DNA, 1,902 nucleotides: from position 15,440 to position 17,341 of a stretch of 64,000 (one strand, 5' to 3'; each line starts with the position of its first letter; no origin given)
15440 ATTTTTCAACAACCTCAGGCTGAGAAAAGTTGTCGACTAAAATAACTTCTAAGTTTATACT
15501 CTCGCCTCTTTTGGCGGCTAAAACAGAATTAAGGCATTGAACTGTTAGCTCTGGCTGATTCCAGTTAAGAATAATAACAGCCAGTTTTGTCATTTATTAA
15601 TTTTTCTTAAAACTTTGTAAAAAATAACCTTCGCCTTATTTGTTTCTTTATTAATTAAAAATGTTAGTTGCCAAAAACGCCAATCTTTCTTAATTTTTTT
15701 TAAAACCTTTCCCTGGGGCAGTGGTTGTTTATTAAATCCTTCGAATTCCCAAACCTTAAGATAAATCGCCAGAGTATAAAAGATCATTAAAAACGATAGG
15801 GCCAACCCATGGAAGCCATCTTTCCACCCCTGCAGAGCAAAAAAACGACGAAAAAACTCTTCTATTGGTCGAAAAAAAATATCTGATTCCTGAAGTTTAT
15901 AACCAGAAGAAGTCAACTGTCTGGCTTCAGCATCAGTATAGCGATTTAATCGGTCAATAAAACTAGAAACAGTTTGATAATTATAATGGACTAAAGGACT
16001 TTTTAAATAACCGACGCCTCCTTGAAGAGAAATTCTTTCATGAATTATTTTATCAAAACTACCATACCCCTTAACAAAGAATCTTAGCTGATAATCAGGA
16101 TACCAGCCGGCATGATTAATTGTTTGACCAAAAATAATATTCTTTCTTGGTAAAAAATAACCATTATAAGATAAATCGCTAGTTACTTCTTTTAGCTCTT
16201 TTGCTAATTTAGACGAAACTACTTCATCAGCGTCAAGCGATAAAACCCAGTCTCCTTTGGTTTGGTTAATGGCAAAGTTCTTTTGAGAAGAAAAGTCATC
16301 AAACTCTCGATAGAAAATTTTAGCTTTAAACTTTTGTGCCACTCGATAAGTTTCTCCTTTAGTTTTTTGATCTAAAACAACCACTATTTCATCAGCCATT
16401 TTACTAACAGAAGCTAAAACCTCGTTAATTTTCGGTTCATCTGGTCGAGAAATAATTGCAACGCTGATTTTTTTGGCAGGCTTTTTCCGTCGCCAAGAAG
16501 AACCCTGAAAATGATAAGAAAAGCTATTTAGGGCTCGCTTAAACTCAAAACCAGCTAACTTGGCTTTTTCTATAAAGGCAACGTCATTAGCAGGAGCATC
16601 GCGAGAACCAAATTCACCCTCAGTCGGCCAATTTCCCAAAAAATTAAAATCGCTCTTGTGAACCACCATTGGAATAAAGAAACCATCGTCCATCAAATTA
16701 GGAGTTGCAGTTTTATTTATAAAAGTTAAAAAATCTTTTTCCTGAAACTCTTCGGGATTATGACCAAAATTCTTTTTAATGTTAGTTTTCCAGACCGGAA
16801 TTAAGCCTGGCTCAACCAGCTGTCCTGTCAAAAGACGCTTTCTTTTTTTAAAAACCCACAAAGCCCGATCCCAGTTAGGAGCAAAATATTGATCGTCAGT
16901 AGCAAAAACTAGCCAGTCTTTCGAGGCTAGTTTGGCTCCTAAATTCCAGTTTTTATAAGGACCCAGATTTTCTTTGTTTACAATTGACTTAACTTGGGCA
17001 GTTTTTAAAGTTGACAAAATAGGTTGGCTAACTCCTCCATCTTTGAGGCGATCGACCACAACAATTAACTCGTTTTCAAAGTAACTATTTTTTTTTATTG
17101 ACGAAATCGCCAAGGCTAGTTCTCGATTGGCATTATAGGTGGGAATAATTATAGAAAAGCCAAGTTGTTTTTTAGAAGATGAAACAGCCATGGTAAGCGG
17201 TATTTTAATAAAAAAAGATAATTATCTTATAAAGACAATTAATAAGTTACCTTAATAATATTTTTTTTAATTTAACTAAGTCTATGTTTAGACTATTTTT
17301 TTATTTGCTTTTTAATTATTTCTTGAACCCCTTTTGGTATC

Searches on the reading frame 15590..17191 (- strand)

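Call 5: search_protein_families(library=pfam, proteins=[window:15590-17191:-], max_evalue=0.01)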
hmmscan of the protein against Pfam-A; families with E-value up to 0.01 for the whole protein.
window:15590-17191:- (533 aa): 3 families
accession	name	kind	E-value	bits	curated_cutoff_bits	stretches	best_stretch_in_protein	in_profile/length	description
PF00535.33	Glycos_transf_2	-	2.6e-28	99.5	23.3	2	13-112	1-100/168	Glycosyl transferase family 2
PF13641.12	Glyco_tranf_2_3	-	1.5e-10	41.9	27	2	12-106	3-102/230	Glycosyltransferase like family 2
PF13704.12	Glyco_tranf_2_4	-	0.0069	17.3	27.5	0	252-329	4-88/98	Glycosyl transferase family 2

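Call 6: search_protein_families(library=ncbifam, proteins=[window:15590-17191:-], max_evalue=0.01)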
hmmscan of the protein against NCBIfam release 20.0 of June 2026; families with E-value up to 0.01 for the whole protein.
window:15590-17191:- (533 aa): 16 families
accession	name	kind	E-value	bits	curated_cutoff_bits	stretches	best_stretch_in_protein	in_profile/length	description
TIGR04283.1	glyco_like_mftF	equivalog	2.3e-16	60.1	182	2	13-111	2-93/221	TIGR04283 family arsenosugar biosynthesis glycosyltransferase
NF047683.1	TeichurnBiosyTuaG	equivalog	1.1e-10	41.6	400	1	9-118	5-115/252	teichuronic acid biosynthesis protein TuaG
NF007482.0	PRK10073.1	equivalog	3.7e-09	36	423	1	10-109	6-104/334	glycosyltransferase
NF050050.1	ProtGlycPglI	equivalog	6.6e-09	35.6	500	1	12-103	4-96/306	GalNAc(5)-diNAcBac-PP-undecaprenol beta-1,3-glucosyltransferase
TIGR04195.1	S_glycosyl_SunS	equivalog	7.2e-08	31.7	350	1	236-384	53-199/421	SunS family peptide S-glycosyltransferase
NF041875.1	EPS_EpsD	equivalog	1e-07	31.7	370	1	13-107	2-96/325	exopolysaccharide biosynthesis glycosyltransferase EpsD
TIGR03937.1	PgaC_IcaA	equivalog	3.1e-07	29.7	422.3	1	9-100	44-135/407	poly-beta-1,6-N-acetyl-D-glucosamine synthase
NF038299.1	EPS_HpsN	equivalog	2.8e-06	26.5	425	1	12-107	3-98/317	hormogonium polysaccharide biosynthesis glycosyltransferase HpsN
NF041394.1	GtaseAglG_Halo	equivalog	4.2e-06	26.3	440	1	13-125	4-118/304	glucosyl-dolichyl phosphate glucuronosyltransferase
NF007453.0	PRK10018.1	equivalog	1.1e-05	25.2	382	1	12-120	8-113/280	colanic acid biosynthesis glycosyltransferase WcaA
TIGR04017.1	WcaA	equivalog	1.9e-05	24.4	495.75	1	12-119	7-111/279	colanic acid biosynthesis glycosyltransferase WcaA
TIGR03965.1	mycofact_glyco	equivalog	5.2e-05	22.3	280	1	12-111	76-175/467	mycofactocin biosynthesis glycosyltransferase MftF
NF010496.0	PRK13915.1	equivalog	0.00019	20.6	262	0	232-296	23-92/307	glucosyl-3-phosphoglycerate synthase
NF038302.1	EPS_HpsE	equivalog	0.0032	16.5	300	0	12-119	3-115/307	hormogonium polysaccharide biosynthesis glycosyltransferase HpsE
NF045692.1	OglycostaseCruG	equivalog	0.0064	15.5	600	0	8-54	38-85/386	2'-O-glycosyltransferase CruG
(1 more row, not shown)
